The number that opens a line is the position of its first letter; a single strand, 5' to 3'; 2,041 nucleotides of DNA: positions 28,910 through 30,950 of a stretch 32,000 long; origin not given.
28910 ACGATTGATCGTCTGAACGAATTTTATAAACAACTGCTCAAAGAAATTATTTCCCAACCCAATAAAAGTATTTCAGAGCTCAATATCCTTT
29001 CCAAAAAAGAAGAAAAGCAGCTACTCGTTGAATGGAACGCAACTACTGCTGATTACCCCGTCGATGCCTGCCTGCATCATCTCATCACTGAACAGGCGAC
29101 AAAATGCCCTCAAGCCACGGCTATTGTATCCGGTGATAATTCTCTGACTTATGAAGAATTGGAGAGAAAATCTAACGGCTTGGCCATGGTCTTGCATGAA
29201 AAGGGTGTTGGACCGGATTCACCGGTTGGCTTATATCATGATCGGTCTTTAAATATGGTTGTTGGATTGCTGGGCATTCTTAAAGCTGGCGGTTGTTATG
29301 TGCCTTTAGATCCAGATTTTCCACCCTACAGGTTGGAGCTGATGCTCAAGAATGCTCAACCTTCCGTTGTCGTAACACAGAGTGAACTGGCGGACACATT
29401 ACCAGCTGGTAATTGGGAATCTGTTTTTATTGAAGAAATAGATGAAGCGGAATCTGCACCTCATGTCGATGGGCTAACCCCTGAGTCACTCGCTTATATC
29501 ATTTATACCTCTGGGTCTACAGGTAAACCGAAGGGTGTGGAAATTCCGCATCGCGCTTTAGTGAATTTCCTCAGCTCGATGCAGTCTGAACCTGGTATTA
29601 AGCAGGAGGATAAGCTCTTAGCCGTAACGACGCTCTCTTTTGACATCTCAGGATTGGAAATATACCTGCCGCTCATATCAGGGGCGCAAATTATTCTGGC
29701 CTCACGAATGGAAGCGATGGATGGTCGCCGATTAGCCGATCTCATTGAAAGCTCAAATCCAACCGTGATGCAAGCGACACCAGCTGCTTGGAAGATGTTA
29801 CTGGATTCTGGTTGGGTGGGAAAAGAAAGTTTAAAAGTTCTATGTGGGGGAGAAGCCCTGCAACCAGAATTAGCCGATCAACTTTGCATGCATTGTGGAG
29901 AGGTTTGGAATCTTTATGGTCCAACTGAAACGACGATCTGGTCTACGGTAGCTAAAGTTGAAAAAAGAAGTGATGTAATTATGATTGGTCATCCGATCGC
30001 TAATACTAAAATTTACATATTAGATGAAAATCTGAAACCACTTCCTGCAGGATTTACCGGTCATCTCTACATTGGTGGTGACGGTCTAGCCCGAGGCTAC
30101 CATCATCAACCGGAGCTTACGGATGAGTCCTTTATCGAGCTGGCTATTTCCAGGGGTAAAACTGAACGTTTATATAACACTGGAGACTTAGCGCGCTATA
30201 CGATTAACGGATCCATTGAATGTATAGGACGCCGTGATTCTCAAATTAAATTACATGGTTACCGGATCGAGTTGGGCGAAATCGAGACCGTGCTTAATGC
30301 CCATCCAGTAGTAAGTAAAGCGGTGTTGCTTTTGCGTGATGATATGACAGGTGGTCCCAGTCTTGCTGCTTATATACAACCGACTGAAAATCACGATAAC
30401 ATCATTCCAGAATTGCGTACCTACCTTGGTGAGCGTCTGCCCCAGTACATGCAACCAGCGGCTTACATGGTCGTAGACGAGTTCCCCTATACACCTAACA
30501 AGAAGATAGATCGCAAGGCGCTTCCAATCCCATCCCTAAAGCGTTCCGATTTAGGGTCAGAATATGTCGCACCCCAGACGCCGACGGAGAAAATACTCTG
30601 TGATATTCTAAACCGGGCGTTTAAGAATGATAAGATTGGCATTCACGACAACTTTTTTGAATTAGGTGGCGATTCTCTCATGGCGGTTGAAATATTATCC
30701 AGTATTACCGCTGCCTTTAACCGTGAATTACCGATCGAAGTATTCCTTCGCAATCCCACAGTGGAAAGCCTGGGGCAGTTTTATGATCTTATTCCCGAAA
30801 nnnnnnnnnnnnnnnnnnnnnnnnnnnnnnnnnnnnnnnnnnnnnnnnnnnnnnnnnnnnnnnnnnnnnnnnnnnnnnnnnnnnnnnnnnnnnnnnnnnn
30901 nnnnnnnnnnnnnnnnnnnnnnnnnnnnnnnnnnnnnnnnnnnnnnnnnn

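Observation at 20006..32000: A 12-kb uninterrupted ORF missing from the supplied ORF track encodes a hybrid PKS-NRPS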

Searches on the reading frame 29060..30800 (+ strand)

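Call 31: search_solved_structures(query=window:29060-30800:+, max_evalue=1e-30, show_alignments=3)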
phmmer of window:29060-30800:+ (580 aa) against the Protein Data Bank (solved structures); distinct sequences matched with E-value up to 1e-30: 77 (the best 60 are shown).
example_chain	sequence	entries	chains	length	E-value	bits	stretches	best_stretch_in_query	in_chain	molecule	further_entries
6mfz_A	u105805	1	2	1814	4.4e-202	676.1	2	1-571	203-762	Linear gramicidin synthase subunit A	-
9be3_A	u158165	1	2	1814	4.4e-202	676.1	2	1-571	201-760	Linear gramicidin synthase subunit A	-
9meh_A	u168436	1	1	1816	4.4e-202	676.1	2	1-571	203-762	Linear gramicidin synthase subunit A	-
9be4_A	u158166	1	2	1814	1.7e-201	674.2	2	1-571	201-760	Linear gramicidin synthase subunit A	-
6mfy_A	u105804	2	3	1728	2.7e-187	627.3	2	1-571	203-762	Linear gramicidin synthase subunit A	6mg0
5u89_A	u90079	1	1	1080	6.3e-146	490.7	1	8-573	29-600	Amino acid adenylation domain protein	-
8xjz_C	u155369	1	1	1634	8.7e-141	473.7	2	10-575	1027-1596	Peptide synthetase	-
4zxh_A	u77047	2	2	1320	2e-133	449.4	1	9-574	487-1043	ABBFA_003403 | Tyrocidine synthetase 3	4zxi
8jbr_A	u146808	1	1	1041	2.3e-122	412.9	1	2-572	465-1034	McyA protein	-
9bfd_B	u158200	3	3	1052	2.4e-119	402.9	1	3-577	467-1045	Tyrocidine synthase 2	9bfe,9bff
9bfd_A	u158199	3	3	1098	3.5e-118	399.1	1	4-574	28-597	Tyrocidine synthase 1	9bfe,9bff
4d4g_A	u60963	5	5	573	6.7e-117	394.9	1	4-528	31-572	APNAA1 | APNA A1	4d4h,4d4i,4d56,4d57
8hlk_A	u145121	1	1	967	2.6e-111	376.4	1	2-492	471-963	Microcystin synthetase B (Fragment)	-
8www_A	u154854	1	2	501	4.6e-111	375.6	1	9-491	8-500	Carrier domain-containing protein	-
6p1j_A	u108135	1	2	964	1e-102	348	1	3-488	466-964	Txo2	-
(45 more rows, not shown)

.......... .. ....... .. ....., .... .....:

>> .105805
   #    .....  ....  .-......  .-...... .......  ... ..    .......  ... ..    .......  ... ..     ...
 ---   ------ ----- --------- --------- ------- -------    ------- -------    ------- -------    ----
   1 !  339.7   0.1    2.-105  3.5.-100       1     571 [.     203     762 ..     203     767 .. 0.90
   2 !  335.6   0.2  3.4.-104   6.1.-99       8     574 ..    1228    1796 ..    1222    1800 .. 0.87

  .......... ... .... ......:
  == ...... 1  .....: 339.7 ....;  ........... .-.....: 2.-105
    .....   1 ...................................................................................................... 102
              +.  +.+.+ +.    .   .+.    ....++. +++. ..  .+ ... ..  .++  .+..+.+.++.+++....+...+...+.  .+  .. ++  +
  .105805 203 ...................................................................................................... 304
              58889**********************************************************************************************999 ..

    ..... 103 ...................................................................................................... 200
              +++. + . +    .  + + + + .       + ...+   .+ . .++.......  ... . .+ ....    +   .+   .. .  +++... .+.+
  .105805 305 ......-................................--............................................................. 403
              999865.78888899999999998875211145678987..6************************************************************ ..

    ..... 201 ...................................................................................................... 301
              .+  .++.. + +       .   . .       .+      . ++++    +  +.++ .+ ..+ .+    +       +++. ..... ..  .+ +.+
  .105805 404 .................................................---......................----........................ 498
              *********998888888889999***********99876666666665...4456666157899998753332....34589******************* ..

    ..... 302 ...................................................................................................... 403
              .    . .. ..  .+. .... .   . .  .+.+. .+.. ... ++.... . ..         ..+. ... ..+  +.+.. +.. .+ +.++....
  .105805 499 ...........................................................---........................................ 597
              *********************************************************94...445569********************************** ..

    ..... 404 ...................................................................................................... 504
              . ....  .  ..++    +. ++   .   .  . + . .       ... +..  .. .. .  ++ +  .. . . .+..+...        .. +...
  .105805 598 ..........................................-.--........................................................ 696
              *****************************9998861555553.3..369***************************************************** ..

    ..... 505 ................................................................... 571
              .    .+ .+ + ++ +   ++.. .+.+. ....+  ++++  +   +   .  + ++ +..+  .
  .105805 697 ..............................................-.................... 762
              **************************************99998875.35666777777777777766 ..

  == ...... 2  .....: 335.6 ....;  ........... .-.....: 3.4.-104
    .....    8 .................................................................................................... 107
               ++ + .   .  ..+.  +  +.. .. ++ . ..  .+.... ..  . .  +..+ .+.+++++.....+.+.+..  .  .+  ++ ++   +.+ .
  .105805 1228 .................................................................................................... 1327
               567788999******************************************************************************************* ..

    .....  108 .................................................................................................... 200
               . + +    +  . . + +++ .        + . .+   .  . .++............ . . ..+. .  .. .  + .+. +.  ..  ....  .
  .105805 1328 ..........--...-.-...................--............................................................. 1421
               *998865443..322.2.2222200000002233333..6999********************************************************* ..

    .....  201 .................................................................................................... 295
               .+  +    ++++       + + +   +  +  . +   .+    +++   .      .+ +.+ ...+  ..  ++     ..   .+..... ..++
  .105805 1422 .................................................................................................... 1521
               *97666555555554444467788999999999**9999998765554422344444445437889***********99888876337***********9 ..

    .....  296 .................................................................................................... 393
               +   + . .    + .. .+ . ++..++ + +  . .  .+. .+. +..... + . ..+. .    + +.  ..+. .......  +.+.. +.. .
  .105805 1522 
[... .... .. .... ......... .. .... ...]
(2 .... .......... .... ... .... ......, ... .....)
